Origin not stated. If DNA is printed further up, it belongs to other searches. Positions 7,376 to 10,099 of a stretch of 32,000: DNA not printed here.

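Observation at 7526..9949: Cytoplasmic HdrD/GlpC-type disulfide-reductase module fused to tandem DedA/TVP38 membrane domains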

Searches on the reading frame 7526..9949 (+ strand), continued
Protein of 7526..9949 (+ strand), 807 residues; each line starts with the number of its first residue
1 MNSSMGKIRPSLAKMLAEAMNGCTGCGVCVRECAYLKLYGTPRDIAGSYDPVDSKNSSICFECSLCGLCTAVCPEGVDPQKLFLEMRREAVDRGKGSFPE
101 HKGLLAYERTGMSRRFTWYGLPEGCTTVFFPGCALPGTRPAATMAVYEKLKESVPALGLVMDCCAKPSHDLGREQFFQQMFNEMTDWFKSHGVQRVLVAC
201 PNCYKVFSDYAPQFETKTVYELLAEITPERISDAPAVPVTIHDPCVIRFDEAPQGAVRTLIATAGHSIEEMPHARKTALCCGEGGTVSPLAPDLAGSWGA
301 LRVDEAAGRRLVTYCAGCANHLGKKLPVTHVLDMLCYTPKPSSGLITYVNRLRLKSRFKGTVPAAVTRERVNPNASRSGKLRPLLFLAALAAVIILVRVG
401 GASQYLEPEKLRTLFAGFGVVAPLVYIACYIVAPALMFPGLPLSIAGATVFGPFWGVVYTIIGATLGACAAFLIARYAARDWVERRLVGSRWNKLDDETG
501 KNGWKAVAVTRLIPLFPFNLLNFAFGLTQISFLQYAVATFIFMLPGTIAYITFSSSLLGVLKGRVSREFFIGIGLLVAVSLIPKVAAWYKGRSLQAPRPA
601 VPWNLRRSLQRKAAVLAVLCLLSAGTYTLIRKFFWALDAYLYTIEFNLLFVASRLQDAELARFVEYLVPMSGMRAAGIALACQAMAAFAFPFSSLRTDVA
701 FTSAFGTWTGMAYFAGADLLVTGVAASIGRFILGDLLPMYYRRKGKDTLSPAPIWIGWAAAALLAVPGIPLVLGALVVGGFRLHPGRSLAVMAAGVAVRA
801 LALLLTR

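Call 9: find_homologous_proteins(query=window:7526-9949:+, max_evalue=0.00001)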
Query window:7526-9949:+ (807 aa): 1144 proteins with E <= 0.00001 among 8000 candidates; the best 120 are listed.
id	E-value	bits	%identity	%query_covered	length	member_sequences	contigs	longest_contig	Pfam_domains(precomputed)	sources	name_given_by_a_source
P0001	0.0e+0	1842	100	100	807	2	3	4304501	PF09335.17,PF13534.12,PF02754.22,PF13183.12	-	-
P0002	0.0e+0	1327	71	100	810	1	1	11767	PF09335.17,PF13534.12,PF02754.22,PF13183.12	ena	-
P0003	0.0e+0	1306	71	99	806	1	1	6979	PF09335.17,PF13534.12,PF02754.22,PF13183.12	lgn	-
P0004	0.0e+0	1305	71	99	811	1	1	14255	PF09335.17,PF13534.12,PF02754.22,PF13183.12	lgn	-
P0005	0.0e+0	1295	70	99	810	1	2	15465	PF09335.17,PF13534.12,PF02754.22,PF13183.12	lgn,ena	-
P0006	0.0e+0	1295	70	100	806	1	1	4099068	PF09335.17,PF13534.12,PF02754.22,PF13183.12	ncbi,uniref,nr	ncbi:hypothetical protein FO488_11985 [Geobacter sp. FeAm09]|uniref:VTT domain-containing protein n=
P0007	0.0e+0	1292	70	99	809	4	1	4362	PF09335.17,PF13534.12,PF02754.22,PF13183.12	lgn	-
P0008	0.0e+0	1290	70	100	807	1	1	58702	PF09335.17,PF13534.12,PF02754.22,PF13183.12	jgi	jgi:uncharacterized membrane protein YdjX (TVP38/TMEM64 family)/Fe-S oxidoreductase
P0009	0.0e+0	1276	69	100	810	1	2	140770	PF09335.17,PF13534.12,PF02754.22,PF13183.12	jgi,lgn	jgi:uncharacterized membrane protein YdjX (TVP38/TMEM64 family)/Fe-S oxidoreductase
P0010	0.0e+0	1273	69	100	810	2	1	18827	PF09335.17,PF13534.12,PF02754.22,PF13183.12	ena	-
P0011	0.0e+0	1269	68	99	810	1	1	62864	PF09335.17,PF13534.12,PF02754.22,PF13183.12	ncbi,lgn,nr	ncbi:MAG: VTT domain-containing protein [Desulfuromonadaceae bacterium]|nr:VTT domain-containing pro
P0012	0.0e+0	1268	68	100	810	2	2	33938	PF09335.17,PF13534.12,PF02754.22,PF13183.12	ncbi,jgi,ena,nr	ncbi:MAG TPA: hypothetical protein HPP97_14235 [Desulfuromonadales bacterium]|nr:hypothetical protei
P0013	0.0e+0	1266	69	100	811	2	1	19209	PF09335.17,PF13534.12,PF02754.22,PF13183.12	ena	-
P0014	0.0e+0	1262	69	100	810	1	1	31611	PF09335.17,PF13534.12,PF02754.22,PF13183.12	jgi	jgi:uncharacterized membrane protein YdjX (TVP38/TMEM64 family)/Fe-S oxidoreductase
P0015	0.0e+0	1259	69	100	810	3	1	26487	PF09335.17,PF13534.12,PF02754.22,PF13183.12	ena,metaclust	metaclust:\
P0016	0.0e+0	1257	69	99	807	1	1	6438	PF09335.17,PF13534.12,PF02754.22,PF13183.12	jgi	jgi:uncharacterized membrane protein YdjX (TVP38/TMEM64 family)/Fe-S oxidoreductase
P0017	0.0e+0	1256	69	100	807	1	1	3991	PF09335.17,PF13534.12,PF02754.22,PF13183.12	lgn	-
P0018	0.0e+0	1255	69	99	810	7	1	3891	PF09335.17,PF13534.12,PF02754.22,PF13183.12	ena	-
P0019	0.0e+0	1254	68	99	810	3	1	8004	PF09335.17,PF13534.12,PF02754.22,PF13183.12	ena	-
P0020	0.0e+0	1252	69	99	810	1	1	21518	PF09335.17,PF13534.12,PF02754.22,PF13183.12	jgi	jgi:uncharacterized membrane protein YdjX (TVP38/TMEM64 family)/Fe-S oxidoreductase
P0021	0.0e+0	1252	68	98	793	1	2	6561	PF09335.17,PF13534.12,PF02754.22,PF13183.12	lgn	-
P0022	0.0e+0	1250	69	98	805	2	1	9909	PF09335.17,PF13534.12,PF02754.22,PF13183.12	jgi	jgi:uncharacterized membrane protein YdjX (TVP38/TMEM64 family)/Fe-S oxidoreductase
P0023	0.0e+0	1244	68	99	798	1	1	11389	PF09335.17,PF13534.12,PF02754.22,PF13237.12,PF13183.12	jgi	jgi:uncharacterized membrane protein YdjX (TVP38/TMEM64 family)/Fe-S oxidoreductase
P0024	0.0e+0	1244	67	100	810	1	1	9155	PF09335.17,PF13534.12,PF02754.22,PF13183.12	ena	-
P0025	0.0e+0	1243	68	98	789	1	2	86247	PF09335.17,PF13534.12,PF02754.22,PF13183.12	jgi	jgi:uncharacterized membrane protein YdjX (TVP38/TMEM64 family)/Fe-S oxidoreductase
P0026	0.0e+0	1241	68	100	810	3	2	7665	PF09335.17,PF13534.12,PF02754.22,PF13237.12,PF13183.12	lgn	-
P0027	0.0e+0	1235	66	99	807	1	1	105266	PF09335.17,PF13534.12,PF02754.22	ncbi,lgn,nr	ncbi:MAG: VTT domain-containing protein [Geobacteraceae bacterium]|nr:VTT domain-containing protein 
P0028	0.0e+0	1234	69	99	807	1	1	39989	PF09335.17,PF13534.12,PF02754.22,PF13183.12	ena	-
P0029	0.0e+0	1231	67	100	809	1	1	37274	PF09335.17,PF13534.12,PF02754.22,PF13237.12,PF13183.12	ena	-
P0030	0.0e+0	1227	69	98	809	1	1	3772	PF09335.17,PF13534.12,PF02754.22,PF13183.12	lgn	-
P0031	0.0e+0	1222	68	99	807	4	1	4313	PF09335.17,PF13534.12,PF02754.22,PF13183.12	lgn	-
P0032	0.0e+0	1222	66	100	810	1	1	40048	PF09335.17,PF13534.12,PF02754.22,PF13183.12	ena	-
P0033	0.0e+0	1220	67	99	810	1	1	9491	PF09335.17,PF13534.12,PF02754.22,PF13237.12,PF13183.12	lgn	-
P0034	0.0e+0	1218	67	100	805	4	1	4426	PF09335.17,PF13534.12,PF02754.22,PF13183.12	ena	-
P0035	0.0e+0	1217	67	99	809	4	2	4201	PF09335.17,PF13534.12,PF02754.22,PF13237.12,PF13183.12,PF13187.12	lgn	-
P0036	0.0e+0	1213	66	99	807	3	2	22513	PF09335.17,PF13534.12,PF02754.22,PF13183.12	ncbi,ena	-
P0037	0.0e+0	1212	68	97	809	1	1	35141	PF09335.17,PF13534.12,PF02754.22,PF13237.12,PF13183.12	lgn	-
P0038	0.0e+0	1208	67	99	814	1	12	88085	PF09335.17,PF13534.12,PF02754.22,PF13183.12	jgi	-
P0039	0.0e+0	1204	67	99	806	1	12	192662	PF09335.17,PF13534.12,PF02754.22,PF13183.12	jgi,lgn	-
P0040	0.0e+0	1204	65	98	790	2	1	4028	PF09335.17,PF13534.12,PF02754.22,PF13183.12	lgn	-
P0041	0.0e+0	1197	66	99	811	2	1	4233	PF09335.17,PF13534.12,PF02754.22,PF13237.12,PF13183.12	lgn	-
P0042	0.0e+0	1185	65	99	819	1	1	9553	PF09335.17,PF13534.12,PF02754.22,PF13183.12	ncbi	-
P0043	0.0e+0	1156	64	98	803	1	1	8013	PF09335.17,PF13534.12,PF02754.22,PF13183.12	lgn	-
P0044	0.0e+0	1156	65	99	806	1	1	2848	PF09335.17,PF13534.12,PF02754.22,PF13183.12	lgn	-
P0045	0.0e+0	1048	76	73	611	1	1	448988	PF09335.17,PF13534.12,PF02754.22,PF13183.12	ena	-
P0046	0.0e+0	1012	73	73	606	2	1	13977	PF09335.17,PF13534.12,PF02754.22,PF13183.12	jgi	jgi:uncharacterized membrane protein YdjX (TVP38/TMEM64 family)/Fe-S oxidoreductase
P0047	3.9e-297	1006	71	75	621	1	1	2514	PF09335.17,PF13534.12,PF02754.22,PF13237.12,PF13183.12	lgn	-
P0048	4.3e-295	999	74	71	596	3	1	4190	PF09335.17,PF13534.12,PF02754.22,PF13183.12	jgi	-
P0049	2.2e-282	957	67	79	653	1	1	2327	PF09335.17,PF02754.22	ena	-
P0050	1.5e-273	928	69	77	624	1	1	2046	PF09335.17,PF02754.22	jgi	jgi:uncharacterized membrane protein YdjX (TVP38/TMEM64 family)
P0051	1.3e-266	905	54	92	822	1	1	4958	PF09335.17,PF13534.12,PF02754.22,PF13183.12,PF13187.12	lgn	-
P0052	1.1e-261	889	51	100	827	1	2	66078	PF09335.17,PF13534.12,PF02754.22,PF13183.12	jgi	jgi:uncharacterized membrane protein YdjX (TVP38/TMEM64 family)/Fe-S oxidoreductase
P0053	7.5e-261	886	51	99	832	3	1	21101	PF09335.17,PF13534.12,PF02754.22,PF13183.12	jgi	-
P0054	6.3e-259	880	51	99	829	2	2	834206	PF09335.17,PF13534.12,PF02754.22,PF13183.12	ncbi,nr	ncbi:MAG: hypothetical protein HGB32_03000 [Geobacteraceae bacterium]|nr:hypothetical protein [Geoba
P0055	1.0e-258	879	52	97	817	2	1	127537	PF09335.17,PF13534.12,PF02754.22,PF13183.12,PF13187.12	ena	-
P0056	5.8e-258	876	51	98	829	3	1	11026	PF09335.17,PF13534.12,PF02754.22,PF13183.12,PF13187.12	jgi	jgi:uncharacterized membrane protein YdjX (TVP38/TMEM64 family)/Fe-S oxidoreductase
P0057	1.2e-257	875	51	99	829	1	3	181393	PF09335.17,PF13534.12,PF02754.22,PF13183.12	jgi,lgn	jgi:uncharacterized membrane protein YdjX (TVP38/TMEM64 family)/Fe-S oxidoreductase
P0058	1.1e-245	836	49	97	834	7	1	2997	PF09335.17,PF13534.12,PF02754.22,PF13183.12,PF13187.12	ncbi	-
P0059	1.1e-242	826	48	100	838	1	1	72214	PF09335.17,PF13534.12,PF02754.22,PF13183.12,PF13187.12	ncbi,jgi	-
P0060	9.4e-239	813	47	97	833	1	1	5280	PF09335.17,PF12838.13,PF13534.12,PF02754.22,PF13183.12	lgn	-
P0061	1.8e-237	809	54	66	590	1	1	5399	PF13534.12,PF02754.22,PF13183.12,PF13187.12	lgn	-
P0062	2.7e-237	808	47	98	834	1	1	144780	PF09335.17,PF13534.12,PF02754.22,PF13183.12,PF13187.12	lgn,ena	-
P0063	1.5e-236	806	46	99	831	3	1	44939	PF09335.17,PF13534.12,PF02754.22,PF13183.12,PF13187.12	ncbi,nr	ncbi:MAG: hypothetical protein C0619_04900 [Desulfuromonas sp.]|nr:MAG: hypothetical protein C0619_0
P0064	2.0e-236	805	47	99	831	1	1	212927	PF09335.17,PF13534.12,PF02754.22,PF13183.12,PF13187.12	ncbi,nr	ncbi:MAG: VTT domain-containing protein [Desulfuromonadales bacterium]|nr:VTT domain-containing prot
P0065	6.4e-236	804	47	97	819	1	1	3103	PF09335.17,PF12838.13,PF13534.12,PF02754.22,PF13183.12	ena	-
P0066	2.3e-233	795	47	99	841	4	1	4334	PF09335.17,PF13534.12,PF02754.22,PF13183.12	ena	-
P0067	3.1e-232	791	46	96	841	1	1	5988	PF09335.17,PF13534.12,PF02754.22,PF13183.12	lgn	-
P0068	8.4e-231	787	46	99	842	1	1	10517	PF09335.17,PF13534.12,PF02754.22,PF13183.12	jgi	jgi:uncharacterized membrane protein YdjX (TVP38/TMEM64 family)/Fe-S oxidoreductase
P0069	3.5e-225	768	46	98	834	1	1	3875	PF09335.17,PF13534.12,PF02754.22,PF13183.12,PF13187.12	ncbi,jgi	-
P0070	3.3e-224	765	46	99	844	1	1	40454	PF09335.17,PF13534.12,PF02754.22,PF13183.12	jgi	jgi:uncharacterized membrane protein YdjX (TVP38/TMEM64 family)/Fe-S oxidoreductase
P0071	2.8e-220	752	57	72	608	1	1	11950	PF09335.17,PF00037.33,PF13534.12,PF02754.22,PF13183.12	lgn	-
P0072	3.0e-219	748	47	94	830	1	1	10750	PF09335.17,PF13534.12,PF02754.22,PF13237.12,PF13183.12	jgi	-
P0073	3.5e-219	748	54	74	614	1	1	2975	PF09335.17,PF12838.13,PF13534.12,PF02754.22,PF13183.12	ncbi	-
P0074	6.2e-219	747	54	73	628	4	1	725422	PF09335.17,PF13534.12,PF02754.22,PF13183.12,PF13187.12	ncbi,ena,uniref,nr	ncbi:VTT domain-containing protein [uncultured Desulfuromonas sp.]|uniref:VTT domain-containing prot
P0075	7.8e-218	744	46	99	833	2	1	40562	PF09335.17,PF13534.12,PF02754.22,PF13183.12,PF13187.12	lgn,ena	-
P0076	3.8e-217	741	56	73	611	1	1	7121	PF09335.17,PF13534.12,PF02754.22,PF13183.12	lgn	-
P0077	4.1e-216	738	53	73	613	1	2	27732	PF09335.17,PF13534.12,PF02754.22,PF13183.12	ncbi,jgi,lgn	-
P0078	1.5e-215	736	46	98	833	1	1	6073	PF09335.17,PF12838.13,PF13534.12,PF02754.22,PF13237.12,PF13183.12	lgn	-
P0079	1.7e-215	736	68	38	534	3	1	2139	PF02754.22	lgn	-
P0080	3.3e-215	735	45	99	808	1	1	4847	PF09335.17,PF13534.12,PF02754.22,PF13183.12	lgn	-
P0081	5.2e-215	734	55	71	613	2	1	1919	PF09335.17,PF13534.12,PF02754.22,PF13183.12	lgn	-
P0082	1.1e-214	733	54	73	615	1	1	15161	PF09335.17,PF13534.12,PF02754.22,PF13183.12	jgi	jgi:uncharacterized membrane protein YdjX (TVP38/TMEM64 family)/Fe-S oxidoreductase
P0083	1.3e-213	730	54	73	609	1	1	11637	PF09335.17,PF13534.12,PF02754.22,PF13183.12,PF13187.12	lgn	-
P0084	4.5e-213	728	56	71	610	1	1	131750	PF09335.17,PF02754.22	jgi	jgi:uncharacterized membrane protein YdjX (TVP38/TMEM64 family)/Fe-S oxidoreductase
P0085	5.4e-213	728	53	72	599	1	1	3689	PF09335.17,PF13534.12,PF02754.22,PF13183.12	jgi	jgi:uncharacterized membrane protein YdjX (TVP38/TMEM64 family)/Fe-S oxidoreductase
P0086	6.1e-213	728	54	70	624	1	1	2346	PF09335.17,PF12838.13,PF13534.12,PF02754.22,PF13183.12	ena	-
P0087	1.0e-212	727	54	72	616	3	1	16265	PF09335.17,PF13534.12,PF02754.22,PF13183.12,PF13187.12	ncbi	-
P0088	1.3e-212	726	54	73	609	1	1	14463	PF09335.17,PF13534.12,PF02754.22,PF13183.12,PF13187.12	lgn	-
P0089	1.8e-212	726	48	90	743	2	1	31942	PF09335.17,PF02754.22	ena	-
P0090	2.3e-212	726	48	91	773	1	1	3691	PF09335.17,PF13534.12,PF02754.22,PF13183.12,PF13187.12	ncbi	ncbi:MAG: VTT domain-containing protein, partial [Thermodesulfobacteriota bacterium]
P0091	3.0e-212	725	55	72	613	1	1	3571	PF09335.17,PF13534.12,PF02754.22,PF13183.12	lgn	-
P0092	3.7e-212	725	54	72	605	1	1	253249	PF09335.17,PF13534.12,PF02754.22,PF13183.12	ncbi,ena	-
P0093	4.8e-212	725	54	71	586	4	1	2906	PF09335.17,PF13534.12,PF02754.22,PF13183.12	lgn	-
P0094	5.7e-212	724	51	78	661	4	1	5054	PF09335.17,PF13534.12,PF02754.22,PF13183.12,PF13187.12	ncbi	-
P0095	7.0e-212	724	52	76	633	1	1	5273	PF09335.17,PF13534.12,PF02754.22,PF13183.12,PF13187.12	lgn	-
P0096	7.4e-212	724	52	73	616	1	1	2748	PF09335.17,PF13534.12,PF02754.22,PF13183.12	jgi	jgi:uncharacterized membrane protein YdjX (TVP38/TMEM64 family)/Fe-S oxidoreductase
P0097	7.4e-212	724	46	99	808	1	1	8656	PF09335.17,PF13534.12,PF02754.22,PF13183.12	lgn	-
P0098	8.1e-212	724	46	96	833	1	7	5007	PF09335.17,PF13534.12,PF02754.22,PF13237.12,PF13183.12,PF13187.12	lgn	-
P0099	8.3e-212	724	55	73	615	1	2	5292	PF09335.17,PF13534.12,PF02754.22,PF13183.12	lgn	-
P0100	8.3e-212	724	54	71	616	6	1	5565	PF09335.17,PF12838.13,PF13534.12,PF02754.22,PF13237.12,PF13183.12,PF13187.12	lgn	-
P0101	9.1e-212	724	52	75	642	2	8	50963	PF09335.17,PF13534.12,PF02754.22,PF13183.12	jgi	jgi:uncharacterized membrane protein YdjX (TVP38/TMEM64 family)/Fe-S oxidoreductase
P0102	1.3e-211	723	52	73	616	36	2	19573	PF09335.17,PF12838.13,PF13534.12,PF02754.22,PF13183.12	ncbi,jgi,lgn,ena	ncbi:MAG: VTT domain-containing protein [Thermodesulfovibrionales bacterium]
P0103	1.7e-211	723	52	74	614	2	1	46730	PF09335.17,PF13534.12,PF02754.22,PF13183.12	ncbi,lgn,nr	ncbi:MAG: VTT domain-containing protein [Proteobacteria bacterium]|nr:VTT domain-containing protein 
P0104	2.3e-211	722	55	72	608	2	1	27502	PF09335.17,PF13534.12,PF02754.22,PF13183.12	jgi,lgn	-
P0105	4.3e-211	721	52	72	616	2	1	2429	PF09335.17,PF13534.12,PF02754.22,PF13183.12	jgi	jgi:uncharacterized membrane protein YdjX (TVP38/TMEM64 family)/Fe-S oxidoreductase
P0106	5.9e-211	721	54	72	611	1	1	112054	PF09335.17,PF13534.12,PF02754.22,PF13183.12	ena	-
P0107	1.5e-210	720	55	72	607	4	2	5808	PF09335.17,PF13534.12,PF02754.22,PF13183.12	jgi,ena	-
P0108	1.5e-210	720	55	72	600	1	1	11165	PF09335.17,PF13534.12,PF02754.22,PF13183.12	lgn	-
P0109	1.8e-210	719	53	72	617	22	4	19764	PF09335.17,PF13534.12,PF02754.22,PF13237.12,PF13183.12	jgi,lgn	-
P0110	2.1e-210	719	54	72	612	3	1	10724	PF09335.17,PF13534.12,PF02754.22,PF13183.12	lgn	-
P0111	2.6e-210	719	55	71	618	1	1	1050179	PF09335.17,PF13534.12,PF02754.22,PF13183.12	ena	-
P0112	2.7e-210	719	54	69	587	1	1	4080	PF09335.17,PF13534.12,PF02754.22,PF13183.12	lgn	-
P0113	2.9e-210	719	55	70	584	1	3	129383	PF09335.17,PF00037.33,PF13534.12,PF02754.22,PF13183.12,PF13187.12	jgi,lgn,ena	-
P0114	3.6e-210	718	56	72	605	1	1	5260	PF09335.17,PF13534.12,PF02754.22,PF13183.12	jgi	jgi:uncharacterized membrane protein YdjX (TVP38/TMEM64 family)/Fe-S oxidoreductase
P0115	3.9e-210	718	53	73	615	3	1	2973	PF09335.17,PF12838.13,PF13534.12,PF02754.22,PF13183.12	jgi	jgi:uncharacterized membrane protein YdjX (TVP38/TMEM64 family)/Fe-S oxidoreductase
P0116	4.3e-210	718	53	73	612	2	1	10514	PF09335.17,PF13534.12,PF02754.22,PF13183.12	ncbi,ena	-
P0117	4.3e-210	718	55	73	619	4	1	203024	PF09335.17,PF13534.12,PF02754.22,PF13183.12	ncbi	-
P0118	4.4e-210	718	56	73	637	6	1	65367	PF09335.17,PF13534.12,PF02754.22,PF13183.12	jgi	-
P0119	5.0e-210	718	54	73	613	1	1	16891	PF09335.17,PF13534.12,PF02754.22,PF13237.12,PF13183.12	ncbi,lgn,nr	ncbi:hypothetical protein EPN96_03350 [bacterium]|nr:MAG: hypothetical protein EPN96_03350 [bacteriu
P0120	6.0e-210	718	53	72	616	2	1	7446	PF09335.17,PF13534.12,PF02754.22,PF13183.12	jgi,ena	-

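Call 17: find_encoding_contigs(protein=P0074, flank=8000, max_places=2)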
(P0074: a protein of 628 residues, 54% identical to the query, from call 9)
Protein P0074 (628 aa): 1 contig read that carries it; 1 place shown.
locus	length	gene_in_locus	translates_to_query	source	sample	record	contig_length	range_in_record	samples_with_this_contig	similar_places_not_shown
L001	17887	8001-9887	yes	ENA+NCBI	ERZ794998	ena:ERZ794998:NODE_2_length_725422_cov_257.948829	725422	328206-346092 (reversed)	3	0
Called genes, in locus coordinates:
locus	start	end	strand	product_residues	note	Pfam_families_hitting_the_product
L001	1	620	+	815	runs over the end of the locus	PF02190:LON_substr_bdg, PF08298:AAA_PrkA (faint), PF00004:AAA, PF07728:AAA_5, PF22667:Lon_lid, PF05362:Lon_C, PF13541:ChlI (weak)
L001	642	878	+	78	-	-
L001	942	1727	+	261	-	PF03781:FGE-sulfatase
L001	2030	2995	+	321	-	PF00579:tRNA-synt_1b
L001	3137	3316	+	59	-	-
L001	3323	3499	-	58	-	-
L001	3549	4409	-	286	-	PF09674:DUF2400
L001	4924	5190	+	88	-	PF04341:DUF485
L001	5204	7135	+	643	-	PF00474:SSF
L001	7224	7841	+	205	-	-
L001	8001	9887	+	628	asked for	PF02754:CCG (faint), PF13183:Fer4_8 (weak), PF13187:Fer4_9 (weak), PF13534:Fer4_17, PF09335:VTT_dom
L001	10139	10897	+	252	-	PF00581:Rhodanese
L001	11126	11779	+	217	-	PF02811:PHP, PF13263:PHP_C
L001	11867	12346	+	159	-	PF07963:N_methyl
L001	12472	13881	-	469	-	PF01336:tRNA_anti-codon, PF00152:tRNA-synt_2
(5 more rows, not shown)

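Call 18: find_encoding_contigs(protein=P0111, flank=8000, max_places=2)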
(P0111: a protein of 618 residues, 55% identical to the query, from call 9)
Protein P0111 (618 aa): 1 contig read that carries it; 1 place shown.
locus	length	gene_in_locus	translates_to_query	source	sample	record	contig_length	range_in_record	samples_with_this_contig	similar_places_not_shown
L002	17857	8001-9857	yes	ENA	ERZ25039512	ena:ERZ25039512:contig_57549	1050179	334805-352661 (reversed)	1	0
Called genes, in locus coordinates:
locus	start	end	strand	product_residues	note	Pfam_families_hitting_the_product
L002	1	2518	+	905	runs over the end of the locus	PF03480:DctP, PF07705:CARDB (faint), PF00656:Peptidase_C14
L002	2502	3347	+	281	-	PF14326:DUF4384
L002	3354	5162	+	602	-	PF01841:Transglut_core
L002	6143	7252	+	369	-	PF06050:HGD-D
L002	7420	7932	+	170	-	-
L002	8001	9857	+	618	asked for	PF13183:Fer4_8, PF13534:Fer4_17, PF02754:CCG (faint), PF09335:VTT_dom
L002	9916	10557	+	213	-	PF27149:YdjY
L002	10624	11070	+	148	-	-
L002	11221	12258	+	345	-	PF00586:AIRS, PF02769:AIRS_C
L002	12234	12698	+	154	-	-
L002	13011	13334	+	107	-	PF15731:MqsA_antitoxin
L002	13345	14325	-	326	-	PF04909:Amidohydro_2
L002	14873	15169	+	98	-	-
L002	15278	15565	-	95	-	-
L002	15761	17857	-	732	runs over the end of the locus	PF20256:MoCoBD_2, PF02738:MoCoBD_1, PF20256:MoCoBD_2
